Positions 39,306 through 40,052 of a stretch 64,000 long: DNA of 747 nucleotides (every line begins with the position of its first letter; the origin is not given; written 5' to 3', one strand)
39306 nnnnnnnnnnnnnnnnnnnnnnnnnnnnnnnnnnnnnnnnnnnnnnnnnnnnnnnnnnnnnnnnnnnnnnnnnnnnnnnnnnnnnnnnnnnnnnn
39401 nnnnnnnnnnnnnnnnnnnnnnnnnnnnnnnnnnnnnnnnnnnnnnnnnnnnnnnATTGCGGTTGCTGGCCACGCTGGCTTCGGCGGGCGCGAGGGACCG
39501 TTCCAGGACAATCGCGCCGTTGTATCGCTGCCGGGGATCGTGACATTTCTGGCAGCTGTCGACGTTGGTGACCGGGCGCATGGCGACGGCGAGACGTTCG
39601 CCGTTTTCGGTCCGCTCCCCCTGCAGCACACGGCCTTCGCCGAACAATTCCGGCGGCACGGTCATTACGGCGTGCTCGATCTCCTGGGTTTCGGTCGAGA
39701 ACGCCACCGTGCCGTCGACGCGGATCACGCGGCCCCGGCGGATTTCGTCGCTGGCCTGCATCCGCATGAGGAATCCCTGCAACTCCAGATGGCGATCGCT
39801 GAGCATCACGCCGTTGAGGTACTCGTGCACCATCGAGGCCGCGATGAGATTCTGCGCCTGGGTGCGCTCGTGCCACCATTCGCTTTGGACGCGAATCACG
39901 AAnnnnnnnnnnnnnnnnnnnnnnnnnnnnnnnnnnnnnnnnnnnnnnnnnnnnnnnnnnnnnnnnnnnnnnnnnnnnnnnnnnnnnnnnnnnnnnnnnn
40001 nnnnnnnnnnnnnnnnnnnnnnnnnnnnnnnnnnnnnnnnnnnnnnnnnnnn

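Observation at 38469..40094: Sensor histidine kinase with a c-type heme (CxxCH) periplasmic sensor domain, paired with an NtrC-type sigma-54 activator embedded in the cytochrome operon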

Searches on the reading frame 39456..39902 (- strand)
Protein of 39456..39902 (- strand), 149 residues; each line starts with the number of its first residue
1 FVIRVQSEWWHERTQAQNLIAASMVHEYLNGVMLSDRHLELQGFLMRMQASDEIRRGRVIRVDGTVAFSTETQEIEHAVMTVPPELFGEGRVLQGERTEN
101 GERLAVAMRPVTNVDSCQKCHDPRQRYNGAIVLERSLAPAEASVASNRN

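Call 24: search_protein_representatives(protein=window:39456-39902:-)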
Query: 149 residues. Proteins with E-value up to 0.001 (for the whole library): 33; up to 1e-10: 5; up to 1e-30: 4. The best 33 are listed.
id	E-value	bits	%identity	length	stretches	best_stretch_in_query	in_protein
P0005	1.4e-47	177.2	59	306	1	1-149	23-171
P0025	7.9e-46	171.6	58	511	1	1-149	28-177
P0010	3.6e-43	163.0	74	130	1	1-103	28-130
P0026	7.2e-36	139.3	50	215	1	1-149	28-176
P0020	8.7e-12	61.3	62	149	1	1-53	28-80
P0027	9.5e-09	51.5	30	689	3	15-145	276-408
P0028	1.2e-08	51.2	28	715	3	32-147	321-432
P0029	3.2e-08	49.8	29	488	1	3-136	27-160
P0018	4.0e-08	49.4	51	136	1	97-149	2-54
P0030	4.6e-08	49.3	32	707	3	31-132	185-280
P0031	2.6e-07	46.8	62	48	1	33-74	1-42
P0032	3.4e-07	46.4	68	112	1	112-149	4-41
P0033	5.4e-07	45.8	24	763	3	27-138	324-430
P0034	1.4e-06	44.5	26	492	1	2-149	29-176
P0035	1.8e-06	44.1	28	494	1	4-137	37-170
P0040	4.0e-05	39.7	29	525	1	14-139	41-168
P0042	5.7e-05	39.2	33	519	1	22-134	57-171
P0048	4.2e-04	36.5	31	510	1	5-141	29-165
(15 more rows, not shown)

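Call 45: predict_structure(alignment_id=A2)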
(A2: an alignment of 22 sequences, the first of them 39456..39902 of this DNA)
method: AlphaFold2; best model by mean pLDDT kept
length: 149 residues; sequences in the alignment: 22
mean_pLDDT: 91.5   pTM: 0.85
mean pLDDT of the five models: 91.5, 90.7, 89.8, 88.8, 88.1
residues with pLDDT >= 90: 105; 70-90: 43; 50-70: 1; < 50: 0
segments of 3 or more residues with pLDDT < 50: none
pLDDT, mean of each block of 10 residues (from residue 1): 78 91 94 86 96 96 95 91 89 94 96 94 95 94 83
secondary structure, 60 per line:
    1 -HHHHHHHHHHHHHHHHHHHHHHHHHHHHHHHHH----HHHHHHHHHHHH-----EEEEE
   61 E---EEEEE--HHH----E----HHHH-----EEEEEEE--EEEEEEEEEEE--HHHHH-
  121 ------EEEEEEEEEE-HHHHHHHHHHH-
elements in order: H2-34 H39-50 E56-61 E65-69 H84-87 E93-99 E102-112 H115-119 E127-136 H138-148

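Call 47: fold_search(model_id=the predicted structure, library=pdb)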
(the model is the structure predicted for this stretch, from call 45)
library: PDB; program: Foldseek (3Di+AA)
matches with E <= 10: 637; with E <= 0.001: 18
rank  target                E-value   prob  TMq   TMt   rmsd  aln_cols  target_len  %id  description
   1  3b42_B                2.5e-08  1.00  0.45  0.51  12.5       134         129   21  Periplasmic sensor domain of chemotaxis protein GSU0935 (released 2008-04-08)
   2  3b42_A                7.4e-08  1.00  0.46  0.53  12.8       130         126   22  Periplasmic sensor domain of chemotaxis protein GSU0935 (released 2008-04-08)
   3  9a5d_A                2.3e-05  1.00  0.73  0.20   3.6       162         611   12  Integrative model of WALK-YYCH by crosslinking MS and deep learning (released 2024-09-18)
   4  8biy_C                3.7e-05  1.00  0.64  0.75   3.4       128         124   14  Citrate-free extracytoplasmic PAS domain mutant R93A of sensor histidine kinase CitA from Geobacillus thermodenitrific (released 2023-11-15)
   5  7dud_A                4.5e-05  1.00  0.70  0.70   3.6       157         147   13  Crystal Structure of erWalK (released 2022-01-19)
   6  3e4p_B                5.4e-05  1.00  0.61  0.39   4.2       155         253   16  Crystal structure of malonate occupied DctB (released 2008-10-21)
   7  4ywz_A                7.4e-05  1.00  0.70  0.70   3.6       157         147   13  Crystal structure of the extracellular receptor domain of the essential sensor kinase WalK from Staphylococcus aureus (released 2016-03-30)
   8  3b47                  1.1e-04  1.00  0.36  0.44  14.3       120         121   18  Periplasmic sensor domain of chemotaxis protein GSU0582 (released 2008-04-08)
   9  5is1                  1.3e-04  1.00  0.63  0.66   4.0       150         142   15  Crystal structure of the extracellular domain of sensor histidine kinase YycG from Staphylococcus aureus at 2.0 Angstrom (released 2016-07-20)
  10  3by9_A                1.6e-04  1.00  0.63  0.39   4.3       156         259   14  Crystal structure of the V. cholerae Histidine Kinase DctB Sensor Domain (released 2008-08-12)
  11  3e4o_A                1.6e-04  1.00  0.60  0.39   4.6       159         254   15  Crystal structure of succinate bound state DctB (released 2008-10-21)
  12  8py0_B                1.9e-04  1.00  0.63  0.60   4.9       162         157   15  Sensor domain of Oscillibacter ruminantium chemoreceptor in complex with formate. (released 2025-02-12)
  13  8biy_A                2.1e-04  1.00  0.65  0.76   3.4       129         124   14  Citrate-free extracytoplasmic PAS domain mutant R93A of sensor histidine kinase CitA from Geobacillus thermodenitrific (released 2023-11-15)
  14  4ywz_B                2.4e-04  1.00  0.75  0.76   2.8       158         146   15  Crystal structure of the extracellular receptor domain of the essential sensor kinase WalK from Staphylococcus aureus (released 2016-03-30)
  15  6mab                  2.6e-04  1.00  0.48  0.29   9.0       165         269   13  1.7A resolution structure of RsbU from Chlamydia trachomatis (periplasmic domain) (released 2019-09-04)
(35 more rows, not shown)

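Call 62: find_encoding_contigs(protein=P0035, flank=8000, max_places=2)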
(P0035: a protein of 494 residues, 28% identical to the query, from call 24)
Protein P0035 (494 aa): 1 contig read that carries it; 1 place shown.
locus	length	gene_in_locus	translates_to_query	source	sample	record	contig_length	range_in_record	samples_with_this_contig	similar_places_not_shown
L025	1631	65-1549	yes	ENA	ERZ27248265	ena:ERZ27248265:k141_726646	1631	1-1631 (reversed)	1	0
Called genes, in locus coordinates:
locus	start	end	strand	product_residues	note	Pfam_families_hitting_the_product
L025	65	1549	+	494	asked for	PF21563:Mcp40H-20_sensor, PF00672:HAMP, PF00512:HisKA, PF13589:HATPase_c_3 (faint), PF02518:HATPase_c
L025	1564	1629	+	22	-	?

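Call 63: find_encoding_contigs(protein=P0029, flank=8000, max_places=2)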
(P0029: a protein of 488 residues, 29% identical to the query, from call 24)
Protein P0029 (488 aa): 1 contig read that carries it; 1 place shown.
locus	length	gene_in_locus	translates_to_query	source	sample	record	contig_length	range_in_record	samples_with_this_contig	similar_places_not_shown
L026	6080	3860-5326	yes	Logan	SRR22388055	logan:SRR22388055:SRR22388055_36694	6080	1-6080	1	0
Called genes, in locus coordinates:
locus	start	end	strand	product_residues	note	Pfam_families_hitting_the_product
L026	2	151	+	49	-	?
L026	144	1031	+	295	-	PF02195:ParB_N, PF17762:HTH_ParB, PF23552:ParB_C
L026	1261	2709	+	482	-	PF05140:ResB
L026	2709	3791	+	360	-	PF01578:Cytochrom_C_asm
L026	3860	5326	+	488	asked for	PF21563:Mcp40H-20_sensor (weak), PF00672:HAMP (weak), PF00512:HisKA, PF02518:HATPase_c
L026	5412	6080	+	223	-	?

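Call 64: find_encoding_contigs(protein=P0040, flank=8000, max_places=2)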
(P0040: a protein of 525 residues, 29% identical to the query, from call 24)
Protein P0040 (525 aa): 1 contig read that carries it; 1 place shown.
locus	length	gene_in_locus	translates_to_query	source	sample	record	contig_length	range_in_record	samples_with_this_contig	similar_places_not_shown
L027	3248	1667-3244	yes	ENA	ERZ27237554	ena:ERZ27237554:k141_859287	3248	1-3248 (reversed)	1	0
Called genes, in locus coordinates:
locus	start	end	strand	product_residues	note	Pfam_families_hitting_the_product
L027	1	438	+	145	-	?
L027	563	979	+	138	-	PF07963:N_methyl, PF16732:ComP_DUS (faint)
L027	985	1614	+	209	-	-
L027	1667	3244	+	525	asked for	PF00672:HAMP, PF00512:HisKA, PF02518:HATPase_c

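Call 65: find_encoding_contigs(protein=P0042, flank=8000, max_places=2)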
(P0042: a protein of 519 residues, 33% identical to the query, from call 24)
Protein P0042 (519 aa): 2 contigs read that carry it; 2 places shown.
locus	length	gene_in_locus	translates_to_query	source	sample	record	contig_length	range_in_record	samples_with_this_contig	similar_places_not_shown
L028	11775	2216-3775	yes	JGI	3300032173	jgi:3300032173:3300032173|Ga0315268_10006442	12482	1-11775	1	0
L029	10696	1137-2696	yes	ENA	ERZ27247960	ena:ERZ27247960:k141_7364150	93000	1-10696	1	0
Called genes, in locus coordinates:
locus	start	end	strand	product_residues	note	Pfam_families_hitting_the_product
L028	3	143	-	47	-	?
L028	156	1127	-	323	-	PF13623:SurA_N_2 (weak), PF13624:SurA_N_3, PF13145:Rotamase_2, PF00639:Rotamase (weak)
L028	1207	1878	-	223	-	PF14537:Cytochrom_c3_2 (faint), PF14522:Cytochrome_C7 (faint), PF09699:Paired_CXXCH_1 (faint)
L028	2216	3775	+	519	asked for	PF00672:HAMP, PF00512:HisKA, PF02518:HATPase_c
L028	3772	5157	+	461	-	PF00072:Response_reg, PF00158:Sigma54_activat, PF13191:AAA_16 (faint), PF14532:Sigma54_activ_2, PF07728:AAA_5 (weak), PF25601:AAA_lid_14, PF02954:HTH_8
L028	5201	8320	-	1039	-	PF09699:Paired_CXXCH_1 (faint), PF14522:Cytochrome_C7 (faint), PF14537:Cytochrom_c3_2 (faint), PF13205:Big_5 (weak)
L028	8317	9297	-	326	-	PF01436:NHL (faint)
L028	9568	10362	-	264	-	PF04187:Cofac_haem_bdg, PF00595:PDZ (weak), PF13180:PDZ_2, PF17820:PDZ_6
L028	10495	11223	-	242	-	PF13205:Big_5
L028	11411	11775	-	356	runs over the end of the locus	?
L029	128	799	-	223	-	PF14537:Cytochrom_c3_2 (faint), PF14522:Cytochrome_C7 (faint), PF09699:Paired_CXXCH_1 (faint)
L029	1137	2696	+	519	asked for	PF00672:HAMP, PF00512:HisKA, PF02518:HATPase_c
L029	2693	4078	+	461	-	PF00072:Response_reg, PF00158:Sigma54_activat, PF13191:AAA_16 (faint), PF14532:Sigma54_activ_2, PF07728:AAA_5 (weak), PF25601:AAA_lid_14, PF02954:HTH_8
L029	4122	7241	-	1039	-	PF09699:Paired_CXXCH_1 (faint), PF14522:Cytochrome_C7 (faint), PF14537:Cytochrom_c3_2 (faint), PF13205:Big_5 (weak)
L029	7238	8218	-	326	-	PF01436:NHL (faint)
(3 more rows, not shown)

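Call 66: find_encoding_contigs(protein=P0048, flank=8000, max_places=2)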
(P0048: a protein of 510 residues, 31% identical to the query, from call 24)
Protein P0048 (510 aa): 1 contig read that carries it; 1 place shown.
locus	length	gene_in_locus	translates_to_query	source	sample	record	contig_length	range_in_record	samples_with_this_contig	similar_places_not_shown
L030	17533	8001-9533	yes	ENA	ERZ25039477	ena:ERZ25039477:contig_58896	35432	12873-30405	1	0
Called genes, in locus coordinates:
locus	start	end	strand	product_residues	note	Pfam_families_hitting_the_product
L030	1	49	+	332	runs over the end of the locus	PF00805:Pentapeptide, PF13576:Pentapeptide_3 (faint), PF13599:Pentapeptide_4 (weak), PF25296:Decapeptide, PF00805:Pentapeptide, PF13599:Pentapeptide_4, PF00805:Pentapeptide, PF07885:Ion_trans_2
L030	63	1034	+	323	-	PF17200:sCache_2, PF08269:dCache_2, PF17200:sCache_2, PF08269:dCache_2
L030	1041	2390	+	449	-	PF00860:Xan_ur_permease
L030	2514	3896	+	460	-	PF07694:5TM-5TMR_LYT, PF07228:SpoIIE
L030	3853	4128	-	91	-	-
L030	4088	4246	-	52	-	-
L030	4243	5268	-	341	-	PF00860:Xan_ur_permease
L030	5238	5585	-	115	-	PF00860:Xan_ur_permease (weak)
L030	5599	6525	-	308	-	PF17200:sCache_2, PF08269:dCache_2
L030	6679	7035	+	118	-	PF00072:Response_reg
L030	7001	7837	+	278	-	PF00158:Sigma54_activat, PF14532:Sigma54_activ_2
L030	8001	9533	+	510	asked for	PF21563:Mcp40H-20_sensor, PF00672:HAMP, PF00989:PAS, PF13188:PAS_8 (weak), PF08448:PAS_4, PF13426:PAS_9, PF00512:HisKA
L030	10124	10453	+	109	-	PF01814:Hemerythrin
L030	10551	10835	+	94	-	PF01584:CheW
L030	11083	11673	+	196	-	PF02203:TarH (weak)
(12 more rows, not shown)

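Call 67: find_encoding_contigs(protein=P0034, flank=8000, max_places=2)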
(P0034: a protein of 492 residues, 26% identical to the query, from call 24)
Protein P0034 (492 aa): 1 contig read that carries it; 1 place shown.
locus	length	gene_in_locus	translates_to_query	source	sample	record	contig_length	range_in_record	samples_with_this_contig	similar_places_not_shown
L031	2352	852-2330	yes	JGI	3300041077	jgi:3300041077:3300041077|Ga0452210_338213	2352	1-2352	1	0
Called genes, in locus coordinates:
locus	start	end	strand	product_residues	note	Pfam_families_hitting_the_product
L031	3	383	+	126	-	?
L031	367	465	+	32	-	-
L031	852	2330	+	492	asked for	PF21563:Mcp40H-20_sensor (weak), PF00672:HAMP, PF00512:HisKA, PF02518:HATPase_c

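Call 68: search_protein_families(library=pfam, proteins=[L026:5412-6080:+], max_evalue=0.001)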
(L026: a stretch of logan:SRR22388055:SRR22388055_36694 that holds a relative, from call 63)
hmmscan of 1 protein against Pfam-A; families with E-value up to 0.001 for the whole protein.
L026:5412-6080:+ (223 aa): 3 families
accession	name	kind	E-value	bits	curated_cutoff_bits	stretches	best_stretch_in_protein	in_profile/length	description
PF00158.32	Sigma54_activat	-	9.4e-28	97.4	20.2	1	144-223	1-79/168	Sigma-54 interaction domain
PF00072.30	Response_reg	-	4.3e-27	94.9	30.2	1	6-112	1-107/111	Response regulator receiver domain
PF14532.12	Sigma54_activ_2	-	3.1e-08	34.4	25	1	145-212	1-67/138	Sigma-54 interaction domain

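Call 74: search_protein_families(library=pfam, proteins=[window:39456-39902:-], max_evalue=10)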
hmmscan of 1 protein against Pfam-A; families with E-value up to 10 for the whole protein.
window:39456-39902:- (149 aa): 4 families
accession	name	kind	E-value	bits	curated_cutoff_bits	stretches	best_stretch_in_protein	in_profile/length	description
PF21563.3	Mcp40H-20_sensor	-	1e-07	32.6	27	1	30-137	8-111/112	Methyl-accepting chemotaxis sensory transducer, class 40H, sensor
PF11845.13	Tll0287-like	-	0.073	13.9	24.1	1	97-124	83-111/144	Tll0287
PF09699.15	Paired_CXXCH_1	-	0.097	12.8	20.6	1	111-128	4-20/41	Doubled CXXCH motif (Paired_CXXCH_1)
PF23527.1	Microp_apicomplexa_14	-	0.2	12.1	27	1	41-64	13-34/52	Apicomplexa microprotein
